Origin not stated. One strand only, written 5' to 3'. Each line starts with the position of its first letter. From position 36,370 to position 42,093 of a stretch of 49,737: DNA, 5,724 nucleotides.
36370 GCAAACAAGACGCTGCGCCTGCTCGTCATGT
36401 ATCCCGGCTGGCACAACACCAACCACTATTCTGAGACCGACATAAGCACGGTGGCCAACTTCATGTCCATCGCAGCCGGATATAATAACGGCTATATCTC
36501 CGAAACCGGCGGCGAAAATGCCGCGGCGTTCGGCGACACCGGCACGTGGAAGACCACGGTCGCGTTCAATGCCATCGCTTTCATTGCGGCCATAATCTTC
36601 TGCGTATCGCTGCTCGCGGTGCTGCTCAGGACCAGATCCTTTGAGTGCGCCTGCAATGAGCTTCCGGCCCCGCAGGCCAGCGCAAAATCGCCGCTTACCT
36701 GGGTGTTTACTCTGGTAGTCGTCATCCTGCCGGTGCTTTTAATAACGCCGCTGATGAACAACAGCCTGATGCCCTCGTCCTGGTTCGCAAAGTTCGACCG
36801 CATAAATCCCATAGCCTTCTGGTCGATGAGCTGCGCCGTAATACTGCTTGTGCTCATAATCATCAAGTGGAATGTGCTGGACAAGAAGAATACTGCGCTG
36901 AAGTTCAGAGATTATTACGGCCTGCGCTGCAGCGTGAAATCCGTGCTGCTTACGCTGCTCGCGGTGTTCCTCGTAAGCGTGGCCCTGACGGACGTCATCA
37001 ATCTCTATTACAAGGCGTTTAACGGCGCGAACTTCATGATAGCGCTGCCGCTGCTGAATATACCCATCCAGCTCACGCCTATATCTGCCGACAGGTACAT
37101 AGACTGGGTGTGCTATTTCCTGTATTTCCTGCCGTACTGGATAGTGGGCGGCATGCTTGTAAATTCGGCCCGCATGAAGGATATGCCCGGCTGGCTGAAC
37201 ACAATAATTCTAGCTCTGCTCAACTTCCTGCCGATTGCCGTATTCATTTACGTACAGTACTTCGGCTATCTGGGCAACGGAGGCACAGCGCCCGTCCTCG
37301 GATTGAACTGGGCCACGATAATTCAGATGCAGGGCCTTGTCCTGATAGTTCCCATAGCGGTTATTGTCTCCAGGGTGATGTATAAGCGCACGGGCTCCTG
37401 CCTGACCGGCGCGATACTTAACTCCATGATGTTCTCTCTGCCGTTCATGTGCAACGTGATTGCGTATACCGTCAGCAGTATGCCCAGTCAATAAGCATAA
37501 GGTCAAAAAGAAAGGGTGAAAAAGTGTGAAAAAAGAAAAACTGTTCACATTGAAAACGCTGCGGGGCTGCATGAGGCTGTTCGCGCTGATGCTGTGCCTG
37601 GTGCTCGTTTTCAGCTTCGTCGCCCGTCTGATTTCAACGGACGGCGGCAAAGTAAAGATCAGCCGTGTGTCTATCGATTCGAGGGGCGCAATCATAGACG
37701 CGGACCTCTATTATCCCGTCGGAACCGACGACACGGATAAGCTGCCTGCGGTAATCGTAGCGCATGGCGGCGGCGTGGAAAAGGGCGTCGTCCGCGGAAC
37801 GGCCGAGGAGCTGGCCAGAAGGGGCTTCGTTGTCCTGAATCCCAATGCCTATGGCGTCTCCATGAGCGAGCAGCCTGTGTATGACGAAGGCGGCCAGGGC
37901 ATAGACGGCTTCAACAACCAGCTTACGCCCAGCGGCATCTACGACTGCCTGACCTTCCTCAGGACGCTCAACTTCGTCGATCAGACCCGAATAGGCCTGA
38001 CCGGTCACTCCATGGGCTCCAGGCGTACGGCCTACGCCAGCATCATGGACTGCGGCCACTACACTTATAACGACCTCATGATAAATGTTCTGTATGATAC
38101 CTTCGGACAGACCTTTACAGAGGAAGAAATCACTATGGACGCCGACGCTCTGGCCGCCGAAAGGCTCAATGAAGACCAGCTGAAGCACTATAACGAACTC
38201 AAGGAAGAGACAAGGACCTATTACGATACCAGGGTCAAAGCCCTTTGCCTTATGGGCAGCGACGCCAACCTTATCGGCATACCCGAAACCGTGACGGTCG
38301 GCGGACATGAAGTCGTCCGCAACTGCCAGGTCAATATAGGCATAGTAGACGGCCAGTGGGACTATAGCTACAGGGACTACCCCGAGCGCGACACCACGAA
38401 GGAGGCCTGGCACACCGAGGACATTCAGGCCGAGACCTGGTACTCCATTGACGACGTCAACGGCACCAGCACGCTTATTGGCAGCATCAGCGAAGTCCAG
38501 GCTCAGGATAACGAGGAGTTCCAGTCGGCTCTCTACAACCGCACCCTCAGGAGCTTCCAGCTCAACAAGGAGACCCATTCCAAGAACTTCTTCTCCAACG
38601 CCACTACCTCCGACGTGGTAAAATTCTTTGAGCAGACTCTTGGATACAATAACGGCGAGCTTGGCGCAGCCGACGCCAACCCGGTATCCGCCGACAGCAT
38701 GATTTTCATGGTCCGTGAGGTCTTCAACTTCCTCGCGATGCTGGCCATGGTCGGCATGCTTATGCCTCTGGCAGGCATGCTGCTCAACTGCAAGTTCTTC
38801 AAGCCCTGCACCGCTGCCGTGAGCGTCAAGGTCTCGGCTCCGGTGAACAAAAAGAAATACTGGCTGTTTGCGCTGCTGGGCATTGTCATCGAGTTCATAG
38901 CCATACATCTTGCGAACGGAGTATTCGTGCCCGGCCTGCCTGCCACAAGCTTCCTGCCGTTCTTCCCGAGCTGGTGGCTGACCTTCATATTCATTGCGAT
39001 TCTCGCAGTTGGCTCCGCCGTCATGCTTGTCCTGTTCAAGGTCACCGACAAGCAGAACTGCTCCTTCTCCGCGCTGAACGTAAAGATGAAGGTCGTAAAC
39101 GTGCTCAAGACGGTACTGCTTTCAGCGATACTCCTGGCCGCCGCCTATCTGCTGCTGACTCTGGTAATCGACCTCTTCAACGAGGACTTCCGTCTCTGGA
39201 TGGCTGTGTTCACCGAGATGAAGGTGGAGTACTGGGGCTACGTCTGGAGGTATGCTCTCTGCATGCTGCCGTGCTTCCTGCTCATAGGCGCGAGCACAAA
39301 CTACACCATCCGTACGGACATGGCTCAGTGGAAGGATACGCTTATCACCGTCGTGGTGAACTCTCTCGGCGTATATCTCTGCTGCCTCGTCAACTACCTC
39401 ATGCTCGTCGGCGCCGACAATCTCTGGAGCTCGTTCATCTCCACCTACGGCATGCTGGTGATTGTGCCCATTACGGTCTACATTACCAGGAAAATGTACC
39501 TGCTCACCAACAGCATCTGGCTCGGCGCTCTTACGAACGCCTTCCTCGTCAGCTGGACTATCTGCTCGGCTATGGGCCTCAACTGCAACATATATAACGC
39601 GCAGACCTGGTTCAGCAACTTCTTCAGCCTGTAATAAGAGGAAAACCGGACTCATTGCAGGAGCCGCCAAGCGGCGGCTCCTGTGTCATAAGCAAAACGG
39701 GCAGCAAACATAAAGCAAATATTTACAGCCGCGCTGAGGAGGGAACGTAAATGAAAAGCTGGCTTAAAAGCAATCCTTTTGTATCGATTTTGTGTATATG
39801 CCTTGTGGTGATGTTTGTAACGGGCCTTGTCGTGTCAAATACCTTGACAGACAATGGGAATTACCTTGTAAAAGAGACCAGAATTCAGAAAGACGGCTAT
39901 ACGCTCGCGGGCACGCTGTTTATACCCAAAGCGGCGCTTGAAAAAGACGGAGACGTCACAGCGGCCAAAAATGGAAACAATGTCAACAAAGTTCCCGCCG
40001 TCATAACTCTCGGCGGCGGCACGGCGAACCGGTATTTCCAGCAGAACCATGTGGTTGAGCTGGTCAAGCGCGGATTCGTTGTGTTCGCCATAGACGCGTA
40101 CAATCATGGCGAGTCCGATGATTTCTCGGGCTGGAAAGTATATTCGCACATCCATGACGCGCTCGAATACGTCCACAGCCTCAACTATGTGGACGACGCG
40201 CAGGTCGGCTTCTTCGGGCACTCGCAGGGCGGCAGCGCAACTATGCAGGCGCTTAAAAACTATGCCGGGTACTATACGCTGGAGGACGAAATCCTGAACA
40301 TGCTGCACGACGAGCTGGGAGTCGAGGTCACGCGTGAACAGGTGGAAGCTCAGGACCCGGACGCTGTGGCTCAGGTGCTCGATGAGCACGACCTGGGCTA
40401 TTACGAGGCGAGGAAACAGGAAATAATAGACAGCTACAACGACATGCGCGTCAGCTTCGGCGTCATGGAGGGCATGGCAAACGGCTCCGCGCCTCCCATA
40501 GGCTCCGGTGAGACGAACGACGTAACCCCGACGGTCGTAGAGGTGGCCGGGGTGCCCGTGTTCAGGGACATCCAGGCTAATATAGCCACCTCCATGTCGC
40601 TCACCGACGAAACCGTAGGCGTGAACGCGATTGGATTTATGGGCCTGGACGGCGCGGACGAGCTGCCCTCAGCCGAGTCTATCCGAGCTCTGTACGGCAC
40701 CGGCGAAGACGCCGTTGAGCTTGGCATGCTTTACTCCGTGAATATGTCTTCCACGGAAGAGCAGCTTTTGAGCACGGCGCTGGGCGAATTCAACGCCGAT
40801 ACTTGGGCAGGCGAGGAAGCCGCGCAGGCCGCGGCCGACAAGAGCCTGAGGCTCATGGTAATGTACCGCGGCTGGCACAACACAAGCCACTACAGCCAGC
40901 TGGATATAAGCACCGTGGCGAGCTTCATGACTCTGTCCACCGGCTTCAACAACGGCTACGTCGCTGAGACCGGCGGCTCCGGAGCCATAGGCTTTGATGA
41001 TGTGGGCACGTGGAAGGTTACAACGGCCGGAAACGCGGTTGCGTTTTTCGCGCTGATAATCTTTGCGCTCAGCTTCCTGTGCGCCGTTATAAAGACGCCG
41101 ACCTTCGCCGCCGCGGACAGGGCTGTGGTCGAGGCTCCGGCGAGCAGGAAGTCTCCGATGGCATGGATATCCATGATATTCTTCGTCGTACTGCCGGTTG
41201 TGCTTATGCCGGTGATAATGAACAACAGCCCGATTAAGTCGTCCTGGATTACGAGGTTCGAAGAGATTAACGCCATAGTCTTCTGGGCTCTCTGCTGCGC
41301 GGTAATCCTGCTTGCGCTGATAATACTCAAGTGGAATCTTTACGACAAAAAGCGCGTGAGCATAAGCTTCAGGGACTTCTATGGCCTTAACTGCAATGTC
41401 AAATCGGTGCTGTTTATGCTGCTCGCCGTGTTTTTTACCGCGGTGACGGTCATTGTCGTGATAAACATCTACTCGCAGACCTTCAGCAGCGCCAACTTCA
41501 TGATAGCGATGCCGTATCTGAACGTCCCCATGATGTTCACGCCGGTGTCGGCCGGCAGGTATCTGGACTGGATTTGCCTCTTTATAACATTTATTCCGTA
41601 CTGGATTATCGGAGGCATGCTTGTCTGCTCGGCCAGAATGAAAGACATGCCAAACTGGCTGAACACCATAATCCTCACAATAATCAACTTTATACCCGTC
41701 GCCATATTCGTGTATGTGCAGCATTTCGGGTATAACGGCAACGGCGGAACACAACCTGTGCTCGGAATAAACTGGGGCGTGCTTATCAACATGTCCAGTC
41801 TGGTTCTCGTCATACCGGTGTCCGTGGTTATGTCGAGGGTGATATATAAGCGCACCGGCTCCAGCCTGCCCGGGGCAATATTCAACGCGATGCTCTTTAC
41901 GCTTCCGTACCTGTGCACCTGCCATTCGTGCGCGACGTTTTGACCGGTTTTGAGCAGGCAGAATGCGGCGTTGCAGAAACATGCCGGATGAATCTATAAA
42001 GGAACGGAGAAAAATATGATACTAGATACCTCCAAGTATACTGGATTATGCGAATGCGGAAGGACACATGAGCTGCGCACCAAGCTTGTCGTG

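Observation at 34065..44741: Terminator-bounded cassette: PocR/AraC sensor, three hydrolase-membrane fusion paralogues, G1P-dehydrogenase-like enzyme and glycerol kinase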

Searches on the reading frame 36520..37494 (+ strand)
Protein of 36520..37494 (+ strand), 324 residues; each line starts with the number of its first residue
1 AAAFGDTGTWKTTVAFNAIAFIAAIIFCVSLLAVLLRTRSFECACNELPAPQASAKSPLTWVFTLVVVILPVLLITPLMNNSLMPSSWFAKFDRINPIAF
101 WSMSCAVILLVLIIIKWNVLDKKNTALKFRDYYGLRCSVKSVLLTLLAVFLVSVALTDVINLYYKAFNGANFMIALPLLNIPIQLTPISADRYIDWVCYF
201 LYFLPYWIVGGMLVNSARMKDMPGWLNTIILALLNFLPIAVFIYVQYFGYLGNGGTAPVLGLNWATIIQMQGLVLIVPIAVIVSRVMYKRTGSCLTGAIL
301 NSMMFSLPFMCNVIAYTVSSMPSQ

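Call 33: search_solved_structures(query=A3, max_evalue=10)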
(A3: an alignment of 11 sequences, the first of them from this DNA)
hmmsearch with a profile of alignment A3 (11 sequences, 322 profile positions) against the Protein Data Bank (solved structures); distinct sequences matched with E-value up to 10: 0.

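Call 34: search_protein_families(library=pfam, proteins=[window:36520-37494:+], max_evalue=1)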
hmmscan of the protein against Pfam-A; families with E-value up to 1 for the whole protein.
window:36520-37494:+ (324 aa): 1 family
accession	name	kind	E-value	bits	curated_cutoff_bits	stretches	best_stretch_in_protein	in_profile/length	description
PF16199.10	Radical_SAM_C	-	0.12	12.9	31.9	1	185-209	26-50/85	Radical_SAM C-terminal domain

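Call 36: predict_structure(alignment_id=A3)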
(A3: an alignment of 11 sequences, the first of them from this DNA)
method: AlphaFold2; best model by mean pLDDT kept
length: 324 residues; sequences in the alignment: 11
mean_pLDDT: 78.8   pTM: 0.83
mean pLDDT of the five models: 78.8, 76.1, 74.9, 71.7, 65.9
residues with pLDDT >= 90: 80; 70-90: 165; 50-70: 61; < 50: 18
segments of 3 or more residues with pLDDT < 50: 1-5, 314-324
pLDDT, mean of each block of 10 residues (from residue 1): 46 64 78 84 80 88 92 88 76 78 94 93 89 85 86 84 72 57 66 81 93 91 92 90 78 70 68 77 89 89 81 42 24
secondary structure, 60 per line:
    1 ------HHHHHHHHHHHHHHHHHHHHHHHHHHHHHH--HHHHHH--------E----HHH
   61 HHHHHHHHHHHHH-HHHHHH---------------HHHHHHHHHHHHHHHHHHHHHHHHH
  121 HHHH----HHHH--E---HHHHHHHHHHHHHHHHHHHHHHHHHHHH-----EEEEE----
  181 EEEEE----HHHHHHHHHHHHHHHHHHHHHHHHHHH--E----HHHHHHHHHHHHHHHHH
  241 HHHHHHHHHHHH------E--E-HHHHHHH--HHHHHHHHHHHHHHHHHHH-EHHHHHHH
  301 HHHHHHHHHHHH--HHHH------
elements in order: H7-36 H39-44 H58-73 H75-80 H96-124 H129-132 H139-166 E172-176 E181-185 H190-216 H224-252 H264-270 H273-291 H294-312 H315-318

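Call 41: fold_search(model_id=the predicted structure, library=pdb)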
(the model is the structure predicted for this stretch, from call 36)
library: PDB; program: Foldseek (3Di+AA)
matches with E <= 10: 516; with E <= 0.001: 0
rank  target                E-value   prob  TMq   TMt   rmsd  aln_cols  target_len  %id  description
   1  6u0o_A                4.2e-02  0.97  0.36  0.44   8.9       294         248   15  Crystal structure of a peptidoglycan release complex, SagB-SpdC, in lipidic cubic phase (released 2020-09-23)
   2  5ung                  1.2e-01  0.33  0.21  0.17  18.7       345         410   14  XFEL structure of human angiotensin II type 2 receptor (Orthorhombic form) in complex with compound 1 (N-benzyl-N-(2-eth (released 2017-04-05)
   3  8zce_R                1.4e-01  0.33  0.19  0.20  17.1       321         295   11  Cryo-EM structure of GPR4 complexed with Gs in pH6.0 (released 2025-04-23)
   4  8i2z                  3.0e-01  0.25  0.20  0.22  15.7       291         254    9  Cryo-EM structure of the zeaxanthin-bound kin4B8 (released 2023-03-29)
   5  8aw5_A                3.3e-01  0.25  0.21  0.24  16.1       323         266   15  Cryo-EM structure of heme A synthase trimer from Aquifex aeolicus (released 2023-09-06)
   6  8hs2_R                3.3e-01  0.16  0.18  0.20  17.8       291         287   18  Orphan GPR20 in complex with Fab046 (released 2023-03-08)
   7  8zqe_R                3.4e-01  0.20  0.18  0.20  17.5       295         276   10  Cryo-EM structure of the GPR15L(C11)-bound GPR15 complex (released 2024-07-10)
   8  9mb9_D                3.7e-01  0.18  0.17  0.09  20.6       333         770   16  Cryo-EM structure of Gi-bound GPCR (released 2025-10-01)
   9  6lh0                  3.7e-01  0.15  0.20  0.21  18.1       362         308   13  Crystal structure of a cysteine-pair mutant (P10C-S291C) of a bacterial bile acid transporter in an inward-facing apo-st (released 2020-12-09)
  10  8wvx_B                3.9e-01  0.21  0.20  0.11  17.8       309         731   13  Cryo-EM structure of LGR4 in complex with Norrin(dimer) (released 2024-10-30)
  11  8j2m_A                4.0e-01  0.12  0.16  0.13  20.8       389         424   12  The truncated rice Na+/H+ antiporter SOS1 (1-976) in a constitutively active state (released 2023-11-22)
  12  9mb9_R                4.6e-01  0.12  0.16  0.09  20.8       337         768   14  Cryo-EM structure of Gi-bound GPCR (released 2025-10-01)
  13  7w57_R                4.8e-01  0.20  0.20  0.22  18.3       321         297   13  Cryo-EM structure of the neuromedin S-bound neuromedin U receptor 2-Gq protein complex (released 2022-04-20)
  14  6lgz                  5.0e-01  0.09  0.16  0.17  19.4       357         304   13  Crystal structure of a cysteine-pair mutant (P10C-S291C) of a bacterial bile acid transporter in an inward-facing state  (released 2020-12-09)
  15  8y6w_R                5.5e-01  0.21  0.21  0.24  17.4       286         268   13  TUG-1375 and 4-CMTB-bound human FFA2 in complex with Gi (released 2025-04-02)
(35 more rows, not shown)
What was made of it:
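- On CPBP/Abi (Rce1-like, PF02517) membrane proteins: All other matches have probability below 0.35 (call 41).
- The best fold match is the non-transporting scaffold SpdC, and transporter matches have probability below 0.2 (call 41).
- Tried and rejected: Foldseek matches to bile-acid and Na+/H+ transporters and to GPCRs all have probability below 0.35 (call 41).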

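Call 52: search_protein_representatives(alignment_id=A3)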
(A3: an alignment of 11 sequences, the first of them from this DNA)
Query: 11 sequences, 322 profile positions. Proteins with E-value up to 0.001 (for the whole library): 527; up to 1e-10: 282; up to 1e-30: 48. The best 150 are listed.
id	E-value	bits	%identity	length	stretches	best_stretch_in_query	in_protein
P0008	1.6e-130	451.4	-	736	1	2-321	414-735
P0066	1.2e-118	412.4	-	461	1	1-313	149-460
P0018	2.5e-116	404.8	-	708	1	4-314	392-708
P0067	1.6e-77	277.2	-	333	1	16-322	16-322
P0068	7.9e-66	238.8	-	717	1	1-321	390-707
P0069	1.5e-57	211.6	-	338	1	2-314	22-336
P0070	5.0e-57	209.9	-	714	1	9-314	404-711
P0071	3.9e-56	207.0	-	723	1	2-321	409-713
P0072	9.1e-53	195.9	-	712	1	2-319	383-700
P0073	2.5e-51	191.2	-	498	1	10-316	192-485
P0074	1.3e-50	188.8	-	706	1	6-310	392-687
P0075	2.4e-49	184.7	-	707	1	5-318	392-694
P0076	6.0e-49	183.4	-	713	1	1-314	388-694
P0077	6.8e-49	183.2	-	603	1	4-307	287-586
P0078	1.4e-47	178.9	-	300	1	21-317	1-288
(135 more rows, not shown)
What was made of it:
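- In nearly all full-length proteins listed it follows a 300-400 aa N-terminal part (call 52).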

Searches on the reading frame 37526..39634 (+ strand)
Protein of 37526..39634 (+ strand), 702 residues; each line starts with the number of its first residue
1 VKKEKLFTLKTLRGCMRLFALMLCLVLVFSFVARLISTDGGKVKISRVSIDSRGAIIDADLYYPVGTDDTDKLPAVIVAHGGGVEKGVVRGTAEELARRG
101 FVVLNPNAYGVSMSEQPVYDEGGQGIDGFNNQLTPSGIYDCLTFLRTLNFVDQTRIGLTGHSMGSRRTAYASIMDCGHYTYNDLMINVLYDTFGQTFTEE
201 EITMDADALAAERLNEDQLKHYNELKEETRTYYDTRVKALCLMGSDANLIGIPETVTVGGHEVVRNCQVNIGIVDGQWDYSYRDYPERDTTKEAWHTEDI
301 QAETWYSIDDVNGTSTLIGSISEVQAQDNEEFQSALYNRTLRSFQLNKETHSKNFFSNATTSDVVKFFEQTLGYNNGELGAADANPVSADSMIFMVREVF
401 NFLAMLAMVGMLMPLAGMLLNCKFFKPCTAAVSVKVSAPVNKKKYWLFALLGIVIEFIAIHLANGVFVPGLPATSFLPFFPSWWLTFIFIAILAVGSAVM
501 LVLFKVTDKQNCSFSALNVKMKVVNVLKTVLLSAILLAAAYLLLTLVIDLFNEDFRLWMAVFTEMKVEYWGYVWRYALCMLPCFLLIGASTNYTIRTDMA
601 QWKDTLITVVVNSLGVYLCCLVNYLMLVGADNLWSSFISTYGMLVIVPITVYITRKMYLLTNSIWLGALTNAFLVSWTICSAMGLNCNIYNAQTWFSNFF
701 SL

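Call 3: search_protein_families(library=pfam, proteins=[window:37526-39634:+], max_evalue=0.1)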
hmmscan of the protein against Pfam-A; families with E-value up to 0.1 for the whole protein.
window:37526-39634:+ (702 aa): 5 families
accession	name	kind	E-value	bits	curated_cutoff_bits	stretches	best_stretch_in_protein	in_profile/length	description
PF01738.24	DLH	-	8.2e-06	26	21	1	67-168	7-111/217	Dienelactone hydrolase family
PF12146.15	Hydrolase_4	-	0.004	16.9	27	1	75-166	6-88/239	Serine aminopeptidase, S33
PF12740.14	PETase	-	0.0041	17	28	1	59-168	42-139/263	PET hydrolase-like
PF00561.26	Abhydrolase_1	-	0.012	15.7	25.8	1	74-169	1-84/245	alpha/beta hydrolase fold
PF00326.27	Peptidase_S9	-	0.05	13.5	22.6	1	96-170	10-80/213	Prolyl oligopeptidase family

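Call 4: search_protein_families(library=ncbifam, proteins=[window:37526-39634:+], max_evalue=0.1)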
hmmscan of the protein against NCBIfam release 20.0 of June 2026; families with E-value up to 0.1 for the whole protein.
window:37526-39634:+ (702 aa): 6 families
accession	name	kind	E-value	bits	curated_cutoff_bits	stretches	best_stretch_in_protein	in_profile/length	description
NF033523.0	lasso_peptidase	equivalog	8.3e-07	28.1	400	1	51-173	384-513/638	Atxe2 family lasso peptide isopeptidase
NF051441.1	BisHyethTerphBdeA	equivalog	1.2e-05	24.7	520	1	45-168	75-182/305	bis(hydroxyethyl) terephthalate hydrolase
NF041440.1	hydrolase_YghX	exception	0.0052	16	460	1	33-165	56-187/292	YghX family hydrolase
NF047920.1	lactonase_UilS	equivalog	0.0059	16.3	400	1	67-169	18-113/285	UilS family quorum-quenching N-acyl-homoserine lactonase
NF033149.0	CHL_hydrolase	equivalog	0.016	14.1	500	1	45-89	49-91/310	chloramphenicol hydrolase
NF007857.0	PRK10566.1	equivalog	0.086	12.6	201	0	63-166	18-119/249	esterase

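Call 92: search_dna_similar(query=window:37526-39634:+, collection=plasmids, mode=protein, max_evalue=1e-10, max_rows=15)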
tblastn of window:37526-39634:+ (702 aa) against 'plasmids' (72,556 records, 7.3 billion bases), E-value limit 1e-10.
Records with a match: 2; places in all: 2; records where one place covers at least 80% of the query: 1.
Best place of each record, by identity: <60% 2.
By first word of the organism name: Subdoligranulum 1; Haloarcula 1.
By predicted mobility (MOB-suite, as given by PLSDB): non-mobilizable 2.
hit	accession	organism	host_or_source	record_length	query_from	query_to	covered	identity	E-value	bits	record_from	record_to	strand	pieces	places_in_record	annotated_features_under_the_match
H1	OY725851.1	Subdoligranulum variabile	-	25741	7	700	99%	45.9%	0e+0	602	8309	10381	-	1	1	record has no annotation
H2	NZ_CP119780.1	Haloarcula litorea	cell culture,sediment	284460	21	165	21%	36.5%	1e-12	79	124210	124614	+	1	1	alpha/beta fold hydrolase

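Call 93: get_annotated_region(hit=H2, flank=8000)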
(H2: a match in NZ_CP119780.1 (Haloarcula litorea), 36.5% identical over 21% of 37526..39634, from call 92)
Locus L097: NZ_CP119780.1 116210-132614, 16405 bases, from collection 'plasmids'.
description: Haloarcula litorea strain GDY20 plasmid unnamed1, complete sequence
organism: Haloarcula litorea (NCBI taxid 3032579)
taxonomy: Archaea; Euryarchaeota; Halobacteria; Halobacteriales; Haloarculaceae; Haloarcula; Haloarcula litorea
host: -; source: cell culture,sediment; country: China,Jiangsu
typing (MOB-suite, as given by PLSDB): non-mobilizable
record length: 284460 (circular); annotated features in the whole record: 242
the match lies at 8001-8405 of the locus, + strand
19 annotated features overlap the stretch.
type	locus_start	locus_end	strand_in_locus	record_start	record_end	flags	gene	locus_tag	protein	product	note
CDS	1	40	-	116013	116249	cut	-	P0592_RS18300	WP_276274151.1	antitoxin VapB family protein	-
CDS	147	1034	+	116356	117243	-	-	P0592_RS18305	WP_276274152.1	DUF2250 domain-containing protein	-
CDS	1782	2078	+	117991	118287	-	-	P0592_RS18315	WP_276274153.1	AbrB/MazE/SpoVT family DNA-binding domain-containing protein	-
CDS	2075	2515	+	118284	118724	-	-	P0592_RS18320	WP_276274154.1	PIN domain-containing protein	-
CDS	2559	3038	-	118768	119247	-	-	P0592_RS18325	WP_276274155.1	PIN domain-containing protein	-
CDS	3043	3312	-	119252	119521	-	-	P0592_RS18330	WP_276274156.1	AbrB/MazE/SpoVT family DNA-binding domain-containing protein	-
CDS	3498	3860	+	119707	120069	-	-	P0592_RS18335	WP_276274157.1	MarR family transcriptional regulator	GO:0006355 - regulation of DNA-templated transcription [Evidence IEA]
CDS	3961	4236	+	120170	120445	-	-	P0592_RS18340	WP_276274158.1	AbrB/MazE/SpoVT family DNA-binding domain-containing protein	-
CDS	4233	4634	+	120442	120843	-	-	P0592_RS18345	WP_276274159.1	hypothetical protein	-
CDS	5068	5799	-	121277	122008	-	-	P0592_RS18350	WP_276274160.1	hypothetical protein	-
CDS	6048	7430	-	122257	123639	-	-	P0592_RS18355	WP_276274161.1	MEDS domain-containing protein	-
CDS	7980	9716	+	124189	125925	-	-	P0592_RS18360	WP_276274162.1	alpha/beta fold hydrolase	-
CDS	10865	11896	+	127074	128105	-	-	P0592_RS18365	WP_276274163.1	hypothetical protein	-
CDS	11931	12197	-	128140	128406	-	-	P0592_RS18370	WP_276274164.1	HalOD1 output domain-containing protein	-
CDS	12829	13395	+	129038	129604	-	-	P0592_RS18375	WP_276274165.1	hypothetical protein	-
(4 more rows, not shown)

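Call 94: get_annotated_region(hit=H1, flank=9000)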
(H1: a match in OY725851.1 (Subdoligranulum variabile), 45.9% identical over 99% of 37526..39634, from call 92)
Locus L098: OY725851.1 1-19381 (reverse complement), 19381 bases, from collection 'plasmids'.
description: Subdoligranulum variabile strain Subdoligranulum variabile TSDC17.2-1.1 genome assembly, plasmid: 17
organism: Subdoligranulum variabile (NCBI taxid 214851)
taxonomy: Bacteria; Bacillota; Clostridia; Eubacteriales; Oscillospiraceae; Subdoligranulum; Subdoligranulum variabile
host: -; source: -; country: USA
typing (MOB-suite, as given by PLSDB): non-mobilizable
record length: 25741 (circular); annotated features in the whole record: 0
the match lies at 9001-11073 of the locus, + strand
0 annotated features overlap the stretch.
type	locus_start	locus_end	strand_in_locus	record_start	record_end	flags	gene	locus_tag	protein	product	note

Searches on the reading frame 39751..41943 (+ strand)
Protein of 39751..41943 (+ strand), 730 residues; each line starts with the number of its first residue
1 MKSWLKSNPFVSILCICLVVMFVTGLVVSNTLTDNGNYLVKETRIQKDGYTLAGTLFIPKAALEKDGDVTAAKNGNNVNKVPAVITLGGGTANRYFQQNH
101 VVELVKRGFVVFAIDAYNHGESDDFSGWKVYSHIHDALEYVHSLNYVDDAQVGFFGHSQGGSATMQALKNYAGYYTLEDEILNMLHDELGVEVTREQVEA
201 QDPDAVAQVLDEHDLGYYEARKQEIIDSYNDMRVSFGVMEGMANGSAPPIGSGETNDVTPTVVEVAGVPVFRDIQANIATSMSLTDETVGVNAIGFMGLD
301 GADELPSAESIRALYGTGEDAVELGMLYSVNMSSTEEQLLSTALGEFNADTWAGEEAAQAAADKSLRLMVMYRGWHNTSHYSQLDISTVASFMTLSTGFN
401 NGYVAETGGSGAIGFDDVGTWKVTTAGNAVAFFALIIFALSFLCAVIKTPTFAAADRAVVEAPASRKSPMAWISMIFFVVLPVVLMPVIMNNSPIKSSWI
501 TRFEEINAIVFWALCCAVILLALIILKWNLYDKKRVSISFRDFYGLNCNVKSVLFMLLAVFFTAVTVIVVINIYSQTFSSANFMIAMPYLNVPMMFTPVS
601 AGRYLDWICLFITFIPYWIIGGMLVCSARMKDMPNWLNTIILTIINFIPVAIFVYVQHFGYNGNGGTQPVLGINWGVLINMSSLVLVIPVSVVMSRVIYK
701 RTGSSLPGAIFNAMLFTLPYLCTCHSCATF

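Call 3: search_protein_families(library=pfam, proteins=[window:39751-41943:+], max_evalue=0.1)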
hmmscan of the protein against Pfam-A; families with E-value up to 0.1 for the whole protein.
window:39751-41943:+ (730 aa): 8 families
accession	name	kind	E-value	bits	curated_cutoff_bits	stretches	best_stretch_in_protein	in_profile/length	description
PF00561.26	Abhydrolase_1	-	2.1e-06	28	25.8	1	82-178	1-91/245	alpha/beta hydrolase fold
PF12697.13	Abhydrolase_6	-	5.9e-06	27.5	26.3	1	88-168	6-84/217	Alpha/beta hydrolase family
PF12146.15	Hydrolase_4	-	0.00016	21.5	27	1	93-172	18-98/239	Serine aminopeptidase, S33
PF05448.18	AXE1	-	0.00086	18.6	21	1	128-166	154-192/321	Acetyl xylan esterase (AXE1)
PF12740.14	PETase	-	0.0033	17.3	28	1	83-171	56-146/263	PET hydrolase-like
PF00326.27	Peptidase_S9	-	0.006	16.5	22.6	1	128-170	42-84/213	Prolyl oligopeptidase family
PF03583.20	LIP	-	0.02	14.7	23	1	101-169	19-90/286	Secretory lipase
PF08840.17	BAAT_C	-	0.073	13.6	20.9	0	135-165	7-37/210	BAAT / Acyl-CoA thioester hydrolase C terminal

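Call 4: search_protein_families(library=ncbifam, proteins=[window:39751-41943:+], max_evalue=0.1)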
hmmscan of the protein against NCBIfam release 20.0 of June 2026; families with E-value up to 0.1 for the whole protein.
window:39751-41943:+ (730 aa): 4 families
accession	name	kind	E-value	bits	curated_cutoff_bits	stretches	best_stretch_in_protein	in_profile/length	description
NF051441.1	BisHyethTerphBdeA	equivalog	0.00018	20.9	520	1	102-170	120-188/305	bis(hydroxyethyl) terephthalate hydrolase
NF047920.1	lactonase_UilS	equivalog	0.027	14.2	400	1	76-168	19-116/285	UilS family quorum-quenching N-acyl-homoserine lactonase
TIGR01607.1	PST-A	paralog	0.031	13.4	218.25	1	94-142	59-106/332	Plasmodium subtelomeric family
TIGR03695.1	menH_SHCHC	equivalog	0.055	12.9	208.55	1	100-213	20-131/252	2-succinyl-6-hydroxy-2,4-cyclohexadiene-1-carboxylate synthase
